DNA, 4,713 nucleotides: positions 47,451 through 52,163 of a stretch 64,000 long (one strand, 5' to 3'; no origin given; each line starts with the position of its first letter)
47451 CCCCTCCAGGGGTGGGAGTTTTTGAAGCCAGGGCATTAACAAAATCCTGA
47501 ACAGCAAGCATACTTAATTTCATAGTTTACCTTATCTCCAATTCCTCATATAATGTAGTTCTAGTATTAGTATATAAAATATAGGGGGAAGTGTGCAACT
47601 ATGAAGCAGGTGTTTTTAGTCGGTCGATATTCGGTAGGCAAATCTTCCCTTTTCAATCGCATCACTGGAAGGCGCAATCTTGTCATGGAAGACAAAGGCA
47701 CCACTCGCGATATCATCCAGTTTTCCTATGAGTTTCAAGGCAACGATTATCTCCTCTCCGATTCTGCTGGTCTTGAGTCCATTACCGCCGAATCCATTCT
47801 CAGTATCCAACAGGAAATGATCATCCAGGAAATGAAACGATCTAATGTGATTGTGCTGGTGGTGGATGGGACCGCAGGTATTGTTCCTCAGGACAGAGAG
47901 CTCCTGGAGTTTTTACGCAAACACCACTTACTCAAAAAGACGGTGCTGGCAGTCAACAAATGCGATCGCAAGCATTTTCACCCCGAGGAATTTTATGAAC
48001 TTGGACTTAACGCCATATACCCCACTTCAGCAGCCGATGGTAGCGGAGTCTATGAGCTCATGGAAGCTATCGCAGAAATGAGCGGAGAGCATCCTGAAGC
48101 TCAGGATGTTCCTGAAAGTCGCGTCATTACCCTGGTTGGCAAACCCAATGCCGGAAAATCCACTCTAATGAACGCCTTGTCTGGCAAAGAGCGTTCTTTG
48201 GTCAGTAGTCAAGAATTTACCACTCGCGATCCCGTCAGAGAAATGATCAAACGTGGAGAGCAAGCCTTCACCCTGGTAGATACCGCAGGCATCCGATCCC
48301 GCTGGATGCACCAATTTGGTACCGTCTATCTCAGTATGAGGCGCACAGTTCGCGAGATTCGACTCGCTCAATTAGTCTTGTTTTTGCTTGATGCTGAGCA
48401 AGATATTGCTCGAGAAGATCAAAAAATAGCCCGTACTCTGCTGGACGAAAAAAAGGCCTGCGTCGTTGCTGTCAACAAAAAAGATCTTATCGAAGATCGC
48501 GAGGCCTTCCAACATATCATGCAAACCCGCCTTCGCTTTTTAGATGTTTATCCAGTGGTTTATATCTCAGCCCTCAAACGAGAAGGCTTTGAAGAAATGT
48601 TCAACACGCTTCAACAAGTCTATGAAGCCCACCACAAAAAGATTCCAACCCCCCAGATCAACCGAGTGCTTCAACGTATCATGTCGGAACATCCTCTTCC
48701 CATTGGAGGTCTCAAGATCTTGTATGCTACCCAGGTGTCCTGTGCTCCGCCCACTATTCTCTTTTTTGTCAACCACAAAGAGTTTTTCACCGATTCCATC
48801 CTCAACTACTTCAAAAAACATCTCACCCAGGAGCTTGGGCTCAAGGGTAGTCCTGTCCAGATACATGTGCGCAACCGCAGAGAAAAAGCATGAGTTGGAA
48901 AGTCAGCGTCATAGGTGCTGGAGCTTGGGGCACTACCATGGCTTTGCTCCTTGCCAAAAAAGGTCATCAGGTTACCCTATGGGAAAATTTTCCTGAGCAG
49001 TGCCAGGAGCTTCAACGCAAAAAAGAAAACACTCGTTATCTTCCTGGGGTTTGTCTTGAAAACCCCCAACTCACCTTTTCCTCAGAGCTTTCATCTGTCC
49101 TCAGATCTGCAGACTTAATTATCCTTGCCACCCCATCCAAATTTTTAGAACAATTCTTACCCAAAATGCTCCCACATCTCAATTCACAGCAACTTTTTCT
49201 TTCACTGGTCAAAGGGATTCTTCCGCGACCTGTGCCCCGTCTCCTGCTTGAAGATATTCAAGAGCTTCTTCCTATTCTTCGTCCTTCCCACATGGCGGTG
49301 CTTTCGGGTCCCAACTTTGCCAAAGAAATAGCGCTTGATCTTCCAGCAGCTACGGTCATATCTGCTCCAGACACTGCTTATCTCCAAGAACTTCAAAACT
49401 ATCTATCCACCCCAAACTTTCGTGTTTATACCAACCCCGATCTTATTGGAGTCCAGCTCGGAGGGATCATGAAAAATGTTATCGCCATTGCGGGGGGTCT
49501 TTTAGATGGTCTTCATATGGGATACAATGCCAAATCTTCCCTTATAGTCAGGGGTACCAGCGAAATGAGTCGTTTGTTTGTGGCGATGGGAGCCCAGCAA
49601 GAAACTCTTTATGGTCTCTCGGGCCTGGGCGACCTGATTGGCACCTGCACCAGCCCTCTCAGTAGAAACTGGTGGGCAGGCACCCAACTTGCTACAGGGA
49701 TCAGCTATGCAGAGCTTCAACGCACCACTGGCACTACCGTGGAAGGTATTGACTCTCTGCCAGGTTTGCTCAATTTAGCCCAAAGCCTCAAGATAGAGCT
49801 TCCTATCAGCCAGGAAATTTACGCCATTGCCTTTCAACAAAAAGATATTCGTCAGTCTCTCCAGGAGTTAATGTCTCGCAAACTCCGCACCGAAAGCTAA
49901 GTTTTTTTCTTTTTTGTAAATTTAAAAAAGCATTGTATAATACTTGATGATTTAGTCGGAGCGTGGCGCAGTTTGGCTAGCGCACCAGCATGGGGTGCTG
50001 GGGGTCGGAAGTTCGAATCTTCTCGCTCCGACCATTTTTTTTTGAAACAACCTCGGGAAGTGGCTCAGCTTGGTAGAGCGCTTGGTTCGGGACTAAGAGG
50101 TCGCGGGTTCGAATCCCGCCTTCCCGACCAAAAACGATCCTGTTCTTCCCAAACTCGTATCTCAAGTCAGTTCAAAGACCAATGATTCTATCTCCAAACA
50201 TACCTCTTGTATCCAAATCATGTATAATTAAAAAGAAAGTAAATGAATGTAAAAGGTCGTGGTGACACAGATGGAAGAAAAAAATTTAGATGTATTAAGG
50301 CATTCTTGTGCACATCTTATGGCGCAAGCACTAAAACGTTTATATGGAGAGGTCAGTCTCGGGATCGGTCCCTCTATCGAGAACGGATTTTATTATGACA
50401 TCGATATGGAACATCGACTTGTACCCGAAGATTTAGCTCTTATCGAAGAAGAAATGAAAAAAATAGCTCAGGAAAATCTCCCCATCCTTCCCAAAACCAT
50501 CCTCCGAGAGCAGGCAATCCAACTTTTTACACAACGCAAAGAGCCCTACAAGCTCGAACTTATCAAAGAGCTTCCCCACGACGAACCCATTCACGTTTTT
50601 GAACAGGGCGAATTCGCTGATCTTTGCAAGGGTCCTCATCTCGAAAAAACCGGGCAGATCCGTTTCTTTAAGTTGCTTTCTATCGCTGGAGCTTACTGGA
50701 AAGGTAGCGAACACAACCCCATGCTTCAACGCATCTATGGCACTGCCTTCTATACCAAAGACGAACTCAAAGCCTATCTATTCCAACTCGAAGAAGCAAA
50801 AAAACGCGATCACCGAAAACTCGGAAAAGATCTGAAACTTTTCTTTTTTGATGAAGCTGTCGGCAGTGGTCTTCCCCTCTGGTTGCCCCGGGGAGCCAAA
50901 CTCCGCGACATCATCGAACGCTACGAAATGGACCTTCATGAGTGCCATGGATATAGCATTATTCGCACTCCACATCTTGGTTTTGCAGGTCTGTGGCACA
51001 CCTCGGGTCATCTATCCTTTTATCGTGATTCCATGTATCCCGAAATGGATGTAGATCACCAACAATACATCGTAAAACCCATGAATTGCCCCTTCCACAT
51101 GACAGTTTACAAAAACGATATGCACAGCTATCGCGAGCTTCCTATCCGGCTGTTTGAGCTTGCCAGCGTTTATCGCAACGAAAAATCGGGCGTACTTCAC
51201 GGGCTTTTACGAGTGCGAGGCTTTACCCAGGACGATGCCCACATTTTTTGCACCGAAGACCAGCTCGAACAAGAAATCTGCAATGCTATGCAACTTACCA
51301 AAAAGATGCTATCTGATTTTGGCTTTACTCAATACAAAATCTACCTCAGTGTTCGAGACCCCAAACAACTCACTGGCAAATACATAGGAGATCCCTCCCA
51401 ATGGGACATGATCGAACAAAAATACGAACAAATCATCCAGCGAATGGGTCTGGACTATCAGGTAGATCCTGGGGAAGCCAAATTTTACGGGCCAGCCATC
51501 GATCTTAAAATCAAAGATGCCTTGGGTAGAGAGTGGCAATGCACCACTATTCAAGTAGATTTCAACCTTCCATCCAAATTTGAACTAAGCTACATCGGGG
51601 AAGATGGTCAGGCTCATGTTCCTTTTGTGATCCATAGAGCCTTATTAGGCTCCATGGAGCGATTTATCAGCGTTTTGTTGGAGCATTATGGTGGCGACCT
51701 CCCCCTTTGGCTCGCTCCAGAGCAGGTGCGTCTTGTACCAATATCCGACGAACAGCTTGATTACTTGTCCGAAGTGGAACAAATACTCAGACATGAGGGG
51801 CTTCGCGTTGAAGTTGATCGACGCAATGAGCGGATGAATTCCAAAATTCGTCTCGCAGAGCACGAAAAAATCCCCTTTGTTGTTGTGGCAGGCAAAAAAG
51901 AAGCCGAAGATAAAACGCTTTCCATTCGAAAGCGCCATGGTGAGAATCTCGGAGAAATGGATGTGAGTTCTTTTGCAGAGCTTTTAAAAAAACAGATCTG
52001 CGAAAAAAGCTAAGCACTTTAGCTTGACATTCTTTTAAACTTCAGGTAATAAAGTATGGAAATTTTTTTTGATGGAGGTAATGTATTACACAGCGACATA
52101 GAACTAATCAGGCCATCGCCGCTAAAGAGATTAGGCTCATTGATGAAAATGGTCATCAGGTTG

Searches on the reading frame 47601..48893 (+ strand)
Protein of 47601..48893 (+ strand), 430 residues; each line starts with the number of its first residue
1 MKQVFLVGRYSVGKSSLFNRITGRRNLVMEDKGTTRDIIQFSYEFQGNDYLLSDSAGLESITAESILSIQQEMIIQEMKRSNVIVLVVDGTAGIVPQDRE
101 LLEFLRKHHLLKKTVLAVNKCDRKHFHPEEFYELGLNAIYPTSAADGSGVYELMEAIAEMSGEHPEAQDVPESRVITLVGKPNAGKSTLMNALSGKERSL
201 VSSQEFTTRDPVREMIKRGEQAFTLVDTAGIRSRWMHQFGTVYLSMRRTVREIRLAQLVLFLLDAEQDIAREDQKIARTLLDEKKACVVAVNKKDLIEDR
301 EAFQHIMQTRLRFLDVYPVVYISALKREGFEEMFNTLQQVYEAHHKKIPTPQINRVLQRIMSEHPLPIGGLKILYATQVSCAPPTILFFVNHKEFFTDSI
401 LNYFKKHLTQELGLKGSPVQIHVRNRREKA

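Call 9: search_protein_families(library=pfam, proteins=[window:47601-48893:+], max_evalue=0.001)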
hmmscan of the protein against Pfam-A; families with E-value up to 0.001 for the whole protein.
window:47601-48893:+ (430 aa): 16 families
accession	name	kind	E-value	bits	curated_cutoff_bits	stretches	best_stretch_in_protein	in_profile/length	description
PF01926.29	MMR_HSR1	-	4.9e-49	165.6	21.9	2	176-293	2-113/113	50S ribosome-binding GTPase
PF02421.24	FeoB_N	-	1.8e-24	86.4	27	2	176-335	3-154/156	Ferrous iron transport protein B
PF14714.11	KH_dom-like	-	1.3e-21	77.1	27.3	1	347-424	1-81/81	KH-domain-like of EngA bacterial GTPase enzymes, C-terminal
PF00009.33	GTP_EFTU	-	3.8e-20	72.7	26.5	2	174-340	4-185/188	Elongation factor Tu GTP binding domain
PF00350.29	Dynamin_N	-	1.2e-19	71.4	27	2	4-48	1-45/168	Dynamin family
PF03193.22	RsgA_GTPase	-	1.5e-11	44.9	30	0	159-232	92-169/174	RsgA GTPase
PF04548.22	AIG1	-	3.6e-08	33.4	27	1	176-282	3-109/212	AIG1 family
PF10662.15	PduV-EutP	-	4.5e-08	33.4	21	0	257-338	65-142/143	Ethanolamine utilisation - propanediol utilisation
PF00005.33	ABC_tran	-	7.4e-07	30.3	25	0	169-200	7-38/137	ABC transporter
PF08477.19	Roc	-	1.5e-06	28.9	27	0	4-41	2-39/119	Ras of Complex, Roc, domain of DAPkinase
PF09439.16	SRPRB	-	2.3e-06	27.6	25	0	2-92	4-84/178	Signal recognition particle receptor beta subunit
PF19993.5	DO-GTPase2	-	4.2e-06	27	27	0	48-102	89-141/226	Double-GTPase 2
PF00071.28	Ras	-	7e-06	26.1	21.6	0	177-339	3-158/162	Ras family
PF16897.10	MMR_HSR1_Xtn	-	8.8e-05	22.9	35.2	0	74-158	23-101/106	C-terminal region of MMR_HSR1 domain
PF00025.27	Arf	-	0.00014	21.8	22.3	0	176-339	17-172/174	ADP-ribosylation factor family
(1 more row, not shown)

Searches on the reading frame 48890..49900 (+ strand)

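Call 9: search_protein_families(library=pfam, proteins=[window:48890-49900:+], max_evalue=0.001)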
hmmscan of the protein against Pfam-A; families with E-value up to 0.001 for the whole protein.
window:48890-49900:+ (336 aa): 10 families
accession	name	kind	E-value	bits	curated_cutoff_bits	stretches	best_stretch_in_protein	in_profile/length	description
PF07479.19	NAD_Gly3P_dh_C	-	7.6e-46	156.3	25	1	184-324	1-141/142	NAD-dependent glycerol-3-phosphate dehydrogenase C-terminus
PF01210.29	NAD_Gly3P_dh_N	-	9.4e-41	139.9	23.1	1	4-162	1-155/158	NAD-dependent glycerol-3-phosphate dehydrogenase N-terminus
PF20618.3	GPD_NAD_C_bact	-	5.4e-14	52.9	27.6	1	244-310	1-66/66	Bacterial GPD, NAD-dependent C-terminal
PF02558.23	ApbA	-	3.2e-10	40.2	22.2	1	6-109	2-102/150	Ketopantoate reductase PanE/ApbA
PF03807.23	F420_oxidored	-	6.3e-08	33.6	21.6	1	4-107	1-92/94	NADP oxidoreductase coenzyme F420-dependent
PF03446.21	NAD_binding_2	-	3.7e-06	27.5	21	1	4-101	1-87/161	NAD binding domain of 6-phosphogluconate dehydrogenase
PF03721.20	UDPG_MGDP_dh_N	-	2.6e-05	24.3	27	1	4-83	2-88/187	UDP-glucose/GDP-mannose dehydrogenase family, NAD binding domain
PF01266.30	DAO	-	3.8e-05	23.8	27.9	1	5-36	2-33/353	FAD dependent oxidoreductase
PF13450.12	NAD_binding_8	-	8.7e-05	23.2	21.9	1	7-33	1-27/68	NAD(P)-binding Rossmann-like domain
PF02737.24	3HCDH_N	-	0.00014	22.3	22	1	4-47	1-44/180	3-hydroxyacyl-CoA dehydrogenase, NAD binding domain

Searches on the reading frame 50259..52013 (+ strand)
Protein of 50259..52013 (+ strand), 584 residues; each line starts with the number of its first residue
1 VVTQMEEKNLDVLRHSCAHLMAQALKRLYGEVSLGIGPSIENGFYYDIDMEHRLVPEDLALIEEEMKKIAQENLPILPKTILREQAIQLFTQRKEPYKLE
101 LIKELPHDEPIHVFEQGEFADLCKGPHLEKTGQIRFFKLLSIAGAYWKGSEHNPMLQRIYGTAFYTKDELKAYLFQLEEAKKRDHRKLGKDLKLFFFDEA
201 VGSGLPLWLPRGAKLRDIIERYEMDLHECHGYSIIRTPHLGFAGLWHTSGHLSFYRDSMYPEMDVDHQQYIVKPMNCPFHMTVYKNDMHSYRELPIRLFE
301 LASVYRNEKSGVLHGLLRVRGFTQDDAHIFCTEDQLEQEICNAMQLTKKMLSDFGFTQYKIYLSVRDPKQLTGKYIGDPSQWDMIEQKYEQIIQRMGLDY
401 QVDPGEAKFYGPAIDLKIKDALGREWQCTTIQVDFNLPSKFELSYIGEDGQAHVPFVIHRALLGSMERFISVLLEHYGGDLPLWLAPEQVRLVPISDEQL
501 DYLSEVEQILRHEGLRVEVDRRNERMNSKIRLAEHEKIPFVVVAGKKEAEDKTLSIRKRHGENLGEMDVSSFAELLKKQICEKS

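Call 9: search_protein_families(library=pfam, proteins=[window:50259-52013:+], max_evalue=0.001)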
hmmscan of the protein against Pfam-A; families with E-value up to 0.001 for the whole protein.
window:50259-52013:+ (584 aa): 3 families
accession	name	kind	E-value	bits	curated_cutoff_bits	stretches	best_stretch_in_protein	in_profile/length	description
PF00587.30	tRNA-synt_2b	-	2.7e-46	158.3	29.3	1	267-477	8-179/179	tRNA synthetase class II core domain (G, H, P, S and T)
PF03129.25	HGTP_anticodon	-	1.4e-21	76.9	21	1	489-578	1-93/94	Anticodon binding domain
PF07973.19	tRNA_SAD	-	2.4e-13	50.2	24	1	113-160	3-44/44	Threonyl and Alanyl tRNA synthetase second additional domain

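Call 83: find_homologous_proteins(query=window:50259-52013:+, max_evalue=1e-100)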
Query window:50259-52013:+ (584 aa): 7998 proteins with E <= 1e-100 among 8000 candidates; the best 120 are listed.
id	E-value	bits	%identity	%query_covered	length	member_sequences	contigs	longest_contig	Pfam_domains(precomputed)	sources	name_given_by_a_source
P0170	0.0e+0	1197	88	99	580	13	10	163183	PF03129.26,PF00587.31,PF07973.20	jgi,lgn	-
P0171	0.0e+0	1191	88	99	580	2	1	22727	PF03129.26,PF00587.31,PF07973.20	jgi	jgi:threonyl-tRNA synthetase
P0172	0.0e+0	1015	73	99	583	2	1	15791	PF03129.26,PF00587.31,PF07973.20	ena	-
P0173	1.7e-297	1006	73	99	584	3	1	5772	PF03129.26,PF00587.31,PF07973.20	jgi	jgi:threonyl-tRNA synthetase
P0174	4.4e-297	1005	72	99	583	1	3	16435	PF03129.26,PF00587.31,PF07973.20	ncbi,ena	-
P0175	5.6e-296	1001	72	99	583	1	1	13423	PF03129.26,PF00587.31,PF07973.20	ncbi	-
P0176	1.4e-252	858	61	99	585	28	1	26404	PF03129.26,PF00587.31,PF07973.20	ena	-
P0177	4.6e-249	846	62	99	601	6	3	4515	PF03129.26,PF00587.31,PF07973.20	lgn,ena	-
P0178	1.6e-246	838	61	99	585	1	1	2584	PF03129.26,PF00587.31,PF07973.20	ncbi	-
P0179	9.3e-246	835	61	99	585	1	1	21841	PF03129.26,PF00587.31,PF07973.20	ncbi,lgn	-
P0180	1.1e-245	835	60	99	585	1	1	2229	PF03129.26,PF00587.31,PF07973.20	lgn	-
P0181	2.0e-245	834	61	99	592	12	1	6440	PF03129.26,PF00587.31,PF07973.20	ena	-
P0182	5.1e-244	829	60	100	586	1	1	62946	PF03129.26,PF00587.31,PF07973.20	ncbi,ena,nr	ncbi:MAG: threonine--tRNA ligase [Caldisericia bacterium]|nr:threonine--tRNA ligase [Caldisericia ba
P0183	2.3e-242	824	60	99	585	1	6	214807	PF03129.26,PF00587.31,PF07973.20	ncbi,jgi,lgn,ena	jgi:threonyl-tRNA synthetase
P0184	5.5e-242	823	60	99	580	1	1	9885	PF03129.26,PF00587.31,PF07973.20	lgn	-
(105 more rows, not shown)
